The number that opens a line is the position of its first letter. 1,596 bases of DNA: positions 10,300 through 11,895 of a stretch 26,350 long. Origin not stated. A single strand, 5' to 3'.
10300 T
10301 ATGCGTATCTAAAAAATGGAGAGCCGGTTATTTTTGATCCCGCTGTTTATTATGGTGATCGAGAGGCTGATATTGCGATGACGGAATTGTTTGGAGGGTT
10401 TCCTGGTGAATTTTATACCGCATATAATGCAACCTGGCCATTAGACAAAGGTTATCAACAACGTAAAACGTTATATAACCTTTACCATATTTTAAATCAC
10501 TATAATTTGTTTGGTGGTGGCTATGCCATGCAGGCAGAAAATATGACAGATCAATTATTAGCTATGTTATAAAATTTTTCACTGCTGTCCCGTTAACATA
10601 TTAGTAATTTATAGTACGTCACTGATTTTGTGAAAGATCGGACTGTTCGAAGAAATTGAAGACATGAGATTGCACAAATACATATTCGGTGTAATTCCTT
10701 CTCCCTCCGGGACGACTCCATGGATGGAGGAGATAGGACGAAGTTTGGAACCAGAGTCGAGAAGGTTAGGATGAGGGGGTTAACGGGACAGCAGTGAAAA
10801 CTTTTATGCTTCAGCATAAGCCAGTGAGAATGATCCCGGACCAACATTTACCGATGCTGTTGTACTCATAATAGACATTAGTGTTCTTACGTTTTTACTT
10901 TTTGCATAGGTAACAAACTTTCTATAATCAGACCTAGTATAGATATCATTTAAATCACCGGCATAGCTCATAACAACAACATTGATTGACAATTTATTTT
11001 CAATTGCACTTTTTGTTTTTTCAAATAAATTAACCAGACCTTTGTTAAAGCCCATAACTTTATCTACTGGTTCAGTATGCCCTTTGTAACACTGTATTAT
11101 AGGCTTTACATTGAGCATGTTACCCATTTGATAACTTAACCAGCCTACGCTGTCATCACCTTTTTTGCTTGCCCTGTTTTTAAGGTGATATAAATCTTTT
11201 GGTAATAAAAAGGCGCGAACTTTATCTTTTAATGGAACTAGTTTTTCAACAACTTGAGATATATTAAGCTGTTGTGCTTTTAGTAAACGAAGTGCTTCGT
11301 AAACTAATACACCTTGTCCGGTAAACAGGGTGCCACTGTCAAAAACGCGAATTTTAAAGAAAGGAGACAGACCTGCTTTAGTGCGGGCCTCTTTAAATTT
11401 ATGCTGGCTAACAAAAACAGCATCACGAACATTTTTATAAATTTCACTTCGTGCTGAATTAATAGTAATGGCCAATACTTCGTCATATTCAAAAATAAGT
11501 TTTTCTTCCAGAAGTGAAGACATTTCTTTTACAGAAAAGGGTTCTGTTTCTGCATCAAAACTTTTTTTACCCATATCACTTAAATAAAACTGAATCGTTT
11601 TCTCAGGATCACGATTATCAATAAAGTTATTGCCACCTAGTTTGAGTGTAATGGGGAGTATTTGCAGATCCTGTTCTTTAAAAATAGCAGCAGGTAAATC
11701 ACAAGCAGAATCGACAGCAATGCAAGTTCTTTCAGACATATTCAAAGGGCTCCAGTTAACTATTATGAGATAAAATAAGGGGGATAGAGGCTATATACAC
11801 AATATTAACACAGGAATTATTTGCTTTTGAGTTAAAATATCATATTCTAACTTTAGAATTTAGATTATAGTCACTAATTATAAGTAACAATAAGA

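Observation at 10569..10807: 224-bp GC-richer element with 22-bp perfect terminal inverted repeats, inserted exactly between the stop codons of convergent genes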

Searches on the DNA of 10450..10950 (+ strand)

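Call 7: search_rna_families(source=window, start=10450, end=10950, threshold=evalue, max_evalue=10, show_alignments=3)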
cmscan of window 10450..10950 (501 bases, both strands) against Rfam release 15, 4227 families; matches with E-value up to 10: 5.
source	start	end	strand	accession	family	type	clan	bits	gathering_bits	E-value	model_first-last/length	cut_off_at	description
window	10537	10613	-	RF01594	snoR18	Gene; snRNA; snoRNA; CD-box;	-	20.2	55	7.5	1-90/90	no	small nucleolar RNA snoR18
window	10593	10687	-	RF04217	mir-297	Gene; miRNA;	-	17.1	90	3.4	1-71/71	no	mir-297 microRNA precursor family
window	10546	10587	-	RF01615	ceN111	Gene; snRNA; snoRNA; CD-box;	-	15.8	43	6.6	1-70/70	no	Nematode snoRNA ceN111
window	10723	10837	+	RF02191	TCL6_1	Gene; lncRNA;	-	13.4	60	1.9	1-113/113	no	T-cell leukemia/lymphoma 6 conserved region 1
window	10475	10615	+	RF02933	ARRPOF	Gene; sRNA;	-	11.2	127.2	3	1-256/256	no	ARRPOF RNA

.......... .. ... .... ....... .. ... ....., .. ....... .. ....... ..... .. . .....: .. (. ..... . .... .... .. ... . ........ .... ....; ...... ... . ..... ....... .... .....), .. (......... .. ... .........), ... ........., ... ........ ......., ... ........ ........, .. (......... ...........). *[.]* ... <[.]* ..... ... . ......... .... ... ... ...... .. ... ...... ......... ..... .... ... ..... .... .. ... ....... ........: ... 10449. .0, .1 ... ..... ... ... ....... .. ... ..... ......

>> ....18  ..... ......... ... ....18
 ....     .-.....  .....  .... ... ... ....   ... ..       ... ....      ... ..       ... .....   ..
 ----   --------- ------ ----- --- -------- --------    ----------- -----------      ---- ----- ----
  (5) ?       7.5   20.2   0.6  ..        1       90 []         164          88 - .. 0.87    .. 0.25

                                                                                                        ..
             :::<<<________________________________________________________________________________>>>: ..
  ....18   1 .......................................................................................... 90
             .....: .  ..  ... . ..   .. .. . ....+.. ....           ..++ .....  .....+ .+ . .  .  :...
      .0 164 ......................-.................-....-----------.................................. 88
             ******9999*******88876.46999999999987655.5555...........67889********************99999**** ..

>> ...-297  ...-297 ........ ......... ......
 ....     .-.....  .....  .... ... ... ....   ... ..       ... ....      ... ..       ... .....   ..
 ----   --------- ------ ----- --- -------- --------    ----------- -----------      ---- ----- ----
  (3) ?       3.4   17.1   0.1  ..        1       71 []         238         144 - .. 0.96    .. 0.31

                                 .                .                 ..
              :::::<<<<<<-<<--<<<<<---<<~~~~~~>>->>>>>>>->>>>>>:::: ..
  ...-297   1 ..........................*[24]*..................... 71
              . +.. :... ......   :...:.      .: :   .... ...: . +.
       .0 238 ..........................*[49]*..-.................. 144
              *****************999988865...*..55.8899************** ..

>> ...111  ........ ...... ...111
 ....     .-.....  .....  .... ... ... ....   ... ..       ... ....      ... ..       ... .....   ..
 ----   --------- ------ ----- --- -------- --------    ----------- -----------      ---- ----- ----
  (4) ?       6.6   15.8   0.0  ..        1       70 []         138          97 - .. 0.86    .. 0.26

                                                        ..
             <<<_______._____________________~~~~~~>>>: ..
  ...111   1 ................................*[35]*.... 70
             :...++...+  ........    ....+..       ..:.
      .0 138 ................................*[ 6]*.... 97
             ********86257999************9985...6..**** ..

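Call 40: search_dna_similar(query=window:10571-10805:+, collection=plasmids, mode=distant, max_rows=15, max_evalue=0.01)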
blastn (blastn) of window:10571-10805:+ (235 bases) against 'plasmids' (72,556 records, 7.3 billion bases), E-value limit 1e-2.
No match.
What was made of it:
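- Tried and rejected: blastn of the element against PLSDB plasmids (distant mode): no match (call 40).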

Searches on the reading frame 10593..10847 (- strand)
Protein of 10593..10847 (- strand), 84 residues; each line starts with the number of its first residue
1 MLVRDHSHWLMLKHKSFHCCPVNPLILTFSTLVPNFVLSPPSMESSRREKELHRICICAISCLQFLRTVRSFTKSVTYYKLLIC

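Call 12: search_protein_families(library=pfam, proteins=[window:10593-10847:-])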
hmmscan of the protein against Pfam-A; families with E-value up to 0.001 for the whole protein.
window:10593-10847:- (84 aa): 0 families
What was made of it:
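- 10598..10778 (.): Non-coding interior (181 bp, 42.5% GC). Its left 119 nt are 88% identical to other copies of this MITE subfamily. It contains a GC-rich hairpin module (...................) whose loop holds a copy-specific 48-nt insertion (about 10712-10759). No Pfam hit for the only ORF that spans it (10593-10847, minus strand; call 12).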

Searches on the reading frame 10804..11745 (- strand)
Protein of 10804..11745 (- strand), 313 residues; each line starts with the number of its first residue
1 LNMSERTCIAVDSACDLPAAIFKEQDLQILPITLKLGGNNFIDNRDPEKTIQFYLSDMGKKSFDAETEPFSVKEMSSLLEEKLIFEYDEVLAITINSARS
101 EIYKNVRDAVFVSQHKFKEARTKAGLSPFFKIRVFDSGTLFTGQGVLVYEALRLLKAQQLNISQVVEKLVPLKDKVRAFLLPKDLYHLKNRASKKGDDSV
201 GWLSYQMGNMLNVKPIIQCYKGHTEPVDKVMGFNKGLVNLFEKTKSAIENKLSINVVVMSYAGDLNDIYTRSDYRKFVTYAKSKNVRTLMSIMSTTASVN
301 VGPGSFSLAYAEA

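Call 12: search_protein_families(library=pfam, proteins=[window:10804-11745:-])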
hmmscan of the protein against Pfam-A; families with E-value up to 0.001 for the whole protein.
window:10804-11745:- (313 aa): 1 family
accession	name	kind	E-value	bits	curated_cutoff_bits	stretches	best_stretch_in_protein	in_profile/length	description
PF02645.21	DegV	-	1.1e-43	150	27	1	9-312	4-279/280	Uncharacterised protein, DegV family COG1307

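Call 23: find_encoding_contigs(protein=window:10804-11745:-, flank=3000, max_places=6)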
Protein window:10804-11745:- (313 aa): no gene with exactly this product is on record in the collection.
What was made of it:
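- Tried and rejected: Exact look-up of the DegV ORF from its longest (TTG) start: not on record (call 23).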

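Call 30: find_homologous_proteins(query=window:10804-11739:-)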
Query window:10804-11739:- (311 aa): 213 proteins with E <= 0.001 among 1096 candidates; the best 120 are listed.
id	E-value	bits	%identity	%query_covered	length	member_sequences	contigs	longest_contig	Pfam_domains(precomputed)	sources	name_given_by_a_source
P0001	2.2e-200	682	100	100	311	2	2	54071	PF02645.22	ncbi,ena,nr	ncbi:MAG: DegV family protein [Gammaproteobacteria bacterium]|nr:DegV family protein [Gammaproteobac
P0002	1.5e-185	633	92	100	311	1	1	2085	PF02645.22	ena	-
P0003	1.8e-184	630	93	100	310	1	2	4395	PF02645.22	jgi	-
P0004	7.3e-184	628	91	100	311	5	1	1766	PF02645.22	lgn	-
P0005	4.0e-173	592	85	100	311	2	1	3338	PF02645.22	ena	-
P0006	1.3e-164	564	82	100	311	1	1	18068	PF02645.22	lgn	-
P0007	9.7e-163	558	80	100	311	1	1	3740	PF02645.22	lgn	-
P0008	7.0e-162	555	80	100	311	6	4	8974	PF02645.22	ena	-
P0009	8.5e-162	555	81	100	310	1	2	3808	PF02645.22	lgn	-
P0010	2.0e-154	531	96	80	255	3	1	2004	PF02645.22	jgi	jgi:DegV family protein with EDD domain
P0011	1.8e-128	446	79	82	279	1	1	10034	PF02645.22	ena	-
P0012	1.8e-123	429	81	77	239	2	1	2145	PF02645.22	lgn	-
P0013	3.1e-121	422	80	77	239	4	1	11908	PF02645.22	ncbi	-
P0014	3.3e-119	415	60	100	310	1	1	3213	PF02645.22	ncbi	-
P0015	6.9e-119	414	60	100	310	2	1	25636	PF02645.22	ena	-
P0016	3.2e-116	406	60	100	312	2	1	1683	PF02645.22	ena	-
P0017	1.4e-115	404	59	100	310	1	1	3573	PF02645.22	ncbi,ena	-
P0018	3.3e-115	402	58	100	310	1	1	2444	PF02645.22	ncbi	-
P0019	9.3e-115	401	60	100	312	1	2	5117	PF02645.22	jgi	jgi:DegV family protein with EDD domain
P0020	7.7e-114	398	58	100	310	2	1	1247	PF02645.22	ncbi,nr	ncbi:MAG: DegV family protein [Gammaproteobacteria bacterium]|nr:DegV family protein [Gammaproteobac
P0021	7.9e-113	395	58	100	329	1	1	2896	PF02645.22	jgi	jgi:DegV family protein with EDD domain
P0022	6.1e-112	392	58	100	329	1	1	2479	PF02645.22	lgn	-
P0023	1.4e-111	390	57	98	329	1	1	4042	PF02645.22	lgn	-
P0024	3.2e-111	389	57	100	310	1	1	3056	PF02645.22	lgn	-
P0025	9.9e-110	384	58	100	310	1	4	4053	PF02645.22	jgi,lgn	jgi:DegV family protein with EDD domain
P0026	3.0e-109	383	55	100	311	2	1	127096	PF02645.22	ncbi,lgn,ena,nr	ncbi:MAG: DegV family protein [Gammaproteobacteria bacterium]|nr:DegV family protein [Gammaproteobac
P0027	8.0e-108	378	55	98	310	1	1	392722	PF02645.22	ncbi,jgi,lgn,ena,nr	ncbi:MAG: DegV family protein [Gammaproteobacteria bacterium]|nr:DegV family protein [Gammaproteobac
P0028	1.3e-107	377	56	100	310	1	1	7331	PF02645.22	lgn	-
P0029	3.5e-105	369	54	100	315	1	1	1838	PF02645.22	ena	-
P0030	3.7e-105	369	53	100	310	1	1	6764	PF02645.22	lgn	-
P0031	5.2e-105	369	55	99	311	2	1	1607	PF02645.22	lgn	-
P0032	3.2e-104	366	54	99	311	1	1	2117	PF02645.22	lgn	-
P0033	1.4e-103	364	54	98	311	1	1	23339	PF02645.22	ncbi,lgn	ncbi:MAG: DegV family protein [Cellvibrionaceae bacterium]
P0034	1.5e-103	364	53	100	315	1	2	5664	PF02645.22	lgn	-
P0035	1.7e-103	364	52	100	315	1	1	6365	PF02645.22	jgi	jgi:DegV family protein with EDD domain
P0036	1.8e-103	364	54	100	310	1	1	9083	PF02645.22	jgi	jgi:DegV family protein with EDD domain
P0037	7.5e-103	362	54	99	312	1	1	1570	PF02645.22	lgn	-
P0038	3.1e-102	360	52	100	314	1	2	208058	PF02645.22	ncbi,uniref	ncbi:DegV family protein [Gilvimarinus sp. F26214L]|uniref:DegV family protein n=1 Tax=Gilvimarinus 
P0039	3.8e-102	359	54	100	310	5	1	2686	PF02645.22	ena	-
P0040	6.2e-102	359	54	100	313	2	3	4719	PF02645.22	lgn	-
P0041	6.4e-102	359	55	98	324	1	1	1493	PF02645.22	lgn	-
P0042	1.3e-101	358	53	100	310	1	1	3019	PF02645.22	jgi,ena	-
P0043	1.4e-101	358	51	100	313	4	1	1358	PF02645.22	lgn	-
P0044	1.6e-101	357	53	100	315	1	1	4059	PF02645.22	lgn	-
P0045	3.0e-101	357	54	99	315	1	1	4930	PF02645.22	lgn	-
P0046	5.8e-101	356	51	100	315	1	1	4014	PF02645.22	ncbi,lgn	-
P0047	8.8e-101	355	54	98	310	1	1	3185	PF02645.22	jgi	jgi:DegV family protein with EDD domain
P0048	4.8e-100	353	54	99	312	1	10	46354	PF02645.22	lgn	-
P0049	5.6e-100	352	52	100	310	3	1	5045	PF02645.22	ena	-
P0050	6.0e-100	352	53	99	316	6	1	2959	PF02645.22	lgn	-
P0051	8.0e-100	352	53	100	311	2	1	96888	PF02645.22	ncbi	ncbi:DegV family protein [Aurantivibrio plasticivorans]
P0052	1.3e-99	351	50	100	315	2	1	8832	PF02645.22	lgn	-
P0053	4.1e-99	350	51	99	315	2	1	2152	PF02645.22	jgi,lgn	-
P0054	5.2e-99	349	53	100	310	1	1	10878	PF02645.22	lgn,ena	-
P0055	3.0e-97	343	50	100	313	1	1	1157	PF02645.22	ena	-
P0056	4.0e-97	343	51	100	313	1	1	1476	PF02645.22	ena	-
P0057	1.4e-96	341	49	100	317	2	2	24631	PF02645.22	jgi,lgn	-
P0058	3.0e-96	340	48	100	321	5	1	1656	PF02645.22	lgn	-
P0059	3.0e-96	340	51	98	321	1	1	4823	PF02645.22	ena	-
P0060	1.8e-94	334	50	100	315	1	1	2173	PF02645.22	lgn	-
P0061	7.2e-94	332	50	100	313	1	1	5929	PF02645.22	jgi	-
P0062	8.8e-94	332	48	98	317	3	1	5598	PF02645.22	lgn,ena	-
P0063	4.2e-92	327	50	98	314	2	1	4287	PF02645.22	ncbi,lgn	-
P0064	1.5e-91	325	50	99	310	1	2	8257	PF02645.22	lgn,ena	-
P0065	6.2e-90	319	45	100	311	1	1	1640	PF02645.22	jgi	jgi:DegV family protein with EDD domain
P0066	6.3e-90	319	48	99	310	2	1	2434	PF02645.22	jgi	-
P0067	9.0e-90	319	49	99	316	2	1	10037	PF02645.22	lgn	-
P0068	1.0e-89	319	48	100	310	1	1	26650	PF02645.22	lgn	-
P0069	3.0e-89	317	49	99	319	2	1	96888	PF02645.22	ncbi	ncbi:DegV family protein [Aurantivibrio plasticivorans]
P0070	6.2e-89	316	48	100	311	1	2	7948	PF02645.22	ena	-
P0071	6.0e-88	313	49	99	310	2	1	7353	PF02645.22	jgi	jgi:DegV family protein with EDD domain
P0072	9.4e-88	312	47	99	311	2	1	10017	PF02645.22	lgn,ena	-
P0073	2.1e-87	311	47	98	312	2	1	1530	PF02645.22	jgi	-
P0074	1.5e-86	308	60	77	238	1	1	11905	PF02645.22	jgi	jgi:fatty acid-binding protein DegV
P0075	1.9e-86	308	46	98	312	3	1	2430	PF02645.22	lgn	-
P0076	7.4e-85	303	48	99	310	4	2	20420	PF02645.22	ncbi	-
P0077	5.1e-84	300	47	98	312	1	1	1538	PF02645.22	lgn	-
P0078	6.9e-84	300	47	98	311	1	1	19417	PF02645.22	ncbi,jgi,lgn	-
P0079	7.4e-84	299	44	99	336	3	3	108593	PF02645.22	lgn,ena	-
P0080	1.6e-83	298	45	99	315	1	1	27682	PF02645.22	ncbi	-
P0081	1.1e-82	296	44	99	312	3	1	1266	PF02645.22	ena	-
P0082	1.3e-82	295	45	100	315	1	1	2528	PF02645.22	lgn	-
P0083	2.3e-82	295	55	82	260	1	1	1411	PF02645.22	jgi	jgi:fatty acid-binding protein DegV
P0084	2.7e-82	294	45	99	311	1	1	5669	PF02645.22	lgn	-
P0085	5.3e-82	293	45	99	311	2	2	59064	PF02645.22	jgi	-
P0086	1.1e-81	292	52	82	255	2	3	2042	PF02645.22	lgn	-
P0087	1.4e-81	292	45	99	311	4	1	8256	PF02645.22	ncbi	-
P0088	3.4e-81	291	46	98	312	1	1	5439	PF02645.22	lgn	-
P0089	4.1e-81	290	42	99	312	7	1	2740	PF02645.22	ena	-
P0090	1.0e-80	289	44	99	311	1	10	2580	PF02645.22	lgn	-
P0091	1.1e-80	289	42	99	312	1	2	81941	PF02645.22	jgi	jgi:DegV family protein with EDD domain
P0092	3.7e-80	287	44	99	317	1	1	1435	PF02645.22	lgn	-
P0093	9.5e-80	286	44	99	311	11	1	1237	PF02645.22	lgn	-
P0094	1.0e-78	283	50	82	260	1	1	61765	PF02645.22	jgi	-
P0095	1.1e-78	282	41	99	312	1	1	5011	PF02645.22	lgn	-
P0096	7.2e-78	280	45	97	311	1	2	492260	PF02645.22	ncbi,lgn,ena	-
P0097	4.4e-77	277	44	98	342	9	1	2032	PF02645.22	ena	-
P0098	7.4e-77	276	42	99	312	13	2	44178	PF02645.22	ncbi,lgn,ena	-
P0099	3.2e-76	274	44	98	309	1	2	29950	PF02645.22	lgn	-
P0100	4.3e-76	274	44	97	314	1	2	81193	PF02645.22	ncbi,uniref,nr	ncbi:DegV family protein [Natronospira bacteriovora]|uniref:DegV family protein n=1 Tax=Natronospira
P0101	5.6e-76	274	44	98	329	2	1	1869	PF02645.22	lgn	-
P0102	1.1e-75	273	44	98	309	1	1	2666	PF02645.22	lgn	-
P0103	1.7e-75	272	42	99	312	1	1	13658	PF02645.22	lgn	-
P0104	1.7e-75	272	44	98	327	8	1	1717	PF02645.22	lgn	-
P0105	2.6e-75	271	41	99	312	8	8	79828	PF02645.22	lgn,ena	-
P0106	3.0e-75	271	43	97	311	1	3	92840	PF02645.22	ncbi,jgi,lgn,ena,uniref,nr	ncbi:DegV family protein [Gammaproteobacteria bacterium AB-CW1]|uniref:DegV family protein n=1 Tax=N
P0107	3.2e-75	271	43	98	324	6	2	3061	PF02645.22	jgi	-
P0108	6.5e-75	270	42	98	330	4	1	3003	PF02645.22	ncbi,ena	-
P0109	6.5e-75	270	42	98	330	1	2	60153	PF02645.22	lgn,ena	-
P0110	1.0e-74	269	43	98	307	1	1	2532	PF02645.22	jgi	-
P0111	1.1e-74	269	43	98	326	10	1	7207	PF02645.22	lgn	-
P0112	1.5e-74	269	43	98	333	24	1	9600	PF02645.22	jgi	-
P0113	1.5e-74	269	41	98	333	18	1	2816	PF02645.22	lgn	-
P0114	2.1e-74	268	43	98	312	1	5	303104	PF02645.22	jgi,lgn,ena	-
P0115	2.4e-74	268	41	99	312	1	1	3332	PF02645.22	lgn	-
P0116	2.5e-74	268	43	97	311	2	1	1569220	PF02645.22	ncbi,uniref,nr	ncbi:DegV family protein with EDD domain [Natronospira proteinivora]|uniref:DegV family protein with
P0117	2.5e-74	268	42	98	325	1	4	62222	PF02645.22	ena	-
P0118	4.7e-74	267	43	97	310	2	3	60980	PF02645.22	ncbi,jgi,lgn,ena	-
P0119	5.9e-74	267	43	98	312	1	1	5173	PF02645.22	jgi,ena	-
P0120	1.1e-73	266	41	99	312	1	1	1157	PF02645.22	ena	-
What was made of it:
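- Tried and rejected: The true start is the ATG two codons later (P0001, call 30).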

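Call 31: find_encoding_contigs(protein=P0001, flank=2500, max_places=4)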
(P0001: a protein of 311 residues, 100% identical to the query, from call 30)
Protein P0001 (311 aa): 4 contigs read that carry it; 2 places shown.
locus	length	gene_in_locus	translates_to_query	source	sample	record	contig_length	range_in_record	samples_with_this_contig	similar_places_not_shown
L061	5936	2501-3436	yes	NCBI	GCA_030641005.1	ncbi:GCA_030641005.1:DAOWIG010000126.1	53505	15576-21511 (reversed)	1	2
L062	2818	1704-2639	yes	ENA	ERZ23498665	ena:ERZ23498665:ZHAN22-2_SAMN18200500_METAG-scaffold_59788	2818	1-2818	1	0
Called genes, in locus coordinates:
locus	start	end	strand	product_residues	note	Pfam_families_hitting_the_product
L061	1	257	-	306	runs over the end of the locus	PF01145:Band_7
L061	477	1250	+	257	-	PF01171:ATP_bind_3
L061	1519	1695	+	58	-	-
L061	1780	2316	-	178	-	PF04353:Rsd_AlgQ (weak), PF01814:Hemerythrin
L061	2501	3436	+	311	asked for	PF02645:DegV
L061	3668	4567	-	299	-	PF03881:Fructosamin_kin, PF01636:APH (weak)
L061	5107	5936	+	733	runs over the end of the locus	PF17764:PriA_3primeBD, PF00270:DEAD, PF04851:ResIII, PF18319:Zn_ribbon_PriA, PF00271:Helicase_C, PF18074:PriA_C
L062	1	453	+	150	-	?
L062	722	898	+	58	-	-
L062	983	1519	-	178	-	PF04353:Rsd_AlgQ (weak), PF01814:Hemerythrin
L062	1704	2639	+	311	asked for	PF02645:DegV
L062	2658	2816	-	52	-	?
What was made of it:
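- The empty allele occurs in a sister sample (call 31). The look-up for the DegV protein reports two further contigs with the same gene neighbourhood as L061; these were not shown (call 31).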

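Call 32: find_encoding_contigs(protein=P0003, flank=2500, max_places=4)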
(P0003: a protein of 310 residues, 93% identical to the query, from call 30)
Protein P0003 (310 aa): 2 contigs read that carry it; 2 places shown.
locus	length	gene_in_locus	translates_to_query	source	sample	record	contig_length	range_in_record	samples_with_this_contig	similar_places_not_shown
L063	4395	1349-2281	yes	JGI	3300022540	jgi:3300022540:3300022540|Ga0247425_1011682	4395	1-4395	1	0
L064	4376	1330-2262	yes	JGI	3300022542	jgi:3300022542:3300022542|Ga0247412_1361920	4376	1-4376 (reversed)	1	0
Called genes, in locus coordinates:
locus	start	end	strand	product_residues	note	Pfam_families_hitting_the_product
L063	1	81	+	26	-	?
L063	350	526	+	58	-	-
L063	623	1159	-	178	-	PF01814:Hemerythrin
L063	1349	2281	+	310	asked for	PF02645:DegV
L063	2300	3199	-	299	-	PF03881:Fructosamin_kin, PF01636:APH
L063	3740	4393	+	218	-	?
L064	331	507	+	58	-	-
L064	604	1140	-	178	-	PF01814:Hemerythrin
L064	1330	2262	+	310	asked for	PF02645:DegV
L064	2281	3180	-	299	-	PF03881:Fructosamin_kin, PF01636:APH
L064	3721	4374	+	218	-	?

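Call 33: find_encoding_contigs(protein=P0006, flank=2500, max_places=4)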
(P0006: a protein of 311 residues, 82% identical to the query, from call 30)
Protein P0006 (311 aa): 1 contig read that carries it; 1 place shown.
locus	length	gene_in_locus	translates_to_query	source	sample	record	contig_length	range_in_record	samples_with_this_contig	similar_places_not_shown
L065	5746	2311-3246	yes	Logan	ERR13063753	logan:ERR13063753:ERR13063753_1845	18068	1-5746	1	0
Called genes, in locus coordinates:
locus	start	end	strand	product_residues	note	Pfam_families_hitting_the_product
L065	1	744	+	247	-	?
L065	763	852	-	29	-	-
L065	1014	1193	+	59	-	-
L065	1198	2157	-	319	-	PF03279:Lip_A_acyltrans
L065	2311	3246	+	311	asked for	PF02645:DegV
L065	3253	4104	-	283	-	PF03881:Fructosamin_kin, PF01636:APH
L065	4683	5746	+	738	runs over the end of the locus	PF17764:PriA_3primeBD, PF00270:DEAD, PF04851:ResIII, PF18319:Zn_ribbon_PriA, PF00271:Helicase_C, PF18074:PriA_C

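Call 69: search_protein_families(library=ncbifam, proteins=[window:10804-11739:-], max_evalue=0.001)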
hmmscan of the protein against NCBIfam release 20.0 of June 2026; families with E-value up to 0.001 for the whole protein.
window:10804-11739:- (311 aa): 2 families
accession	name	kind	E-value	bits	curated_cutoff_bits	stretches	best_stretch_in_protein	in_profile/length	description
TIGR00762.1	DegV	domain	3.9e-35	121.4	99.7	1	7-308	3-275/276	DegV family EDD domain-containing protein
NF038249.1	fatty_FakB1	equivalog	1.7e-10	40.6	350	1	7-308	5-279/286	fatty acid kinase binding subunit FakB1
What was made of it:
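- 10804..11739 (-): Flanking gene: DegV family protein (311 aa). Its C-terminus is intact. Pfam PF02645 (call 12) and TIGR00762 (call 69).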
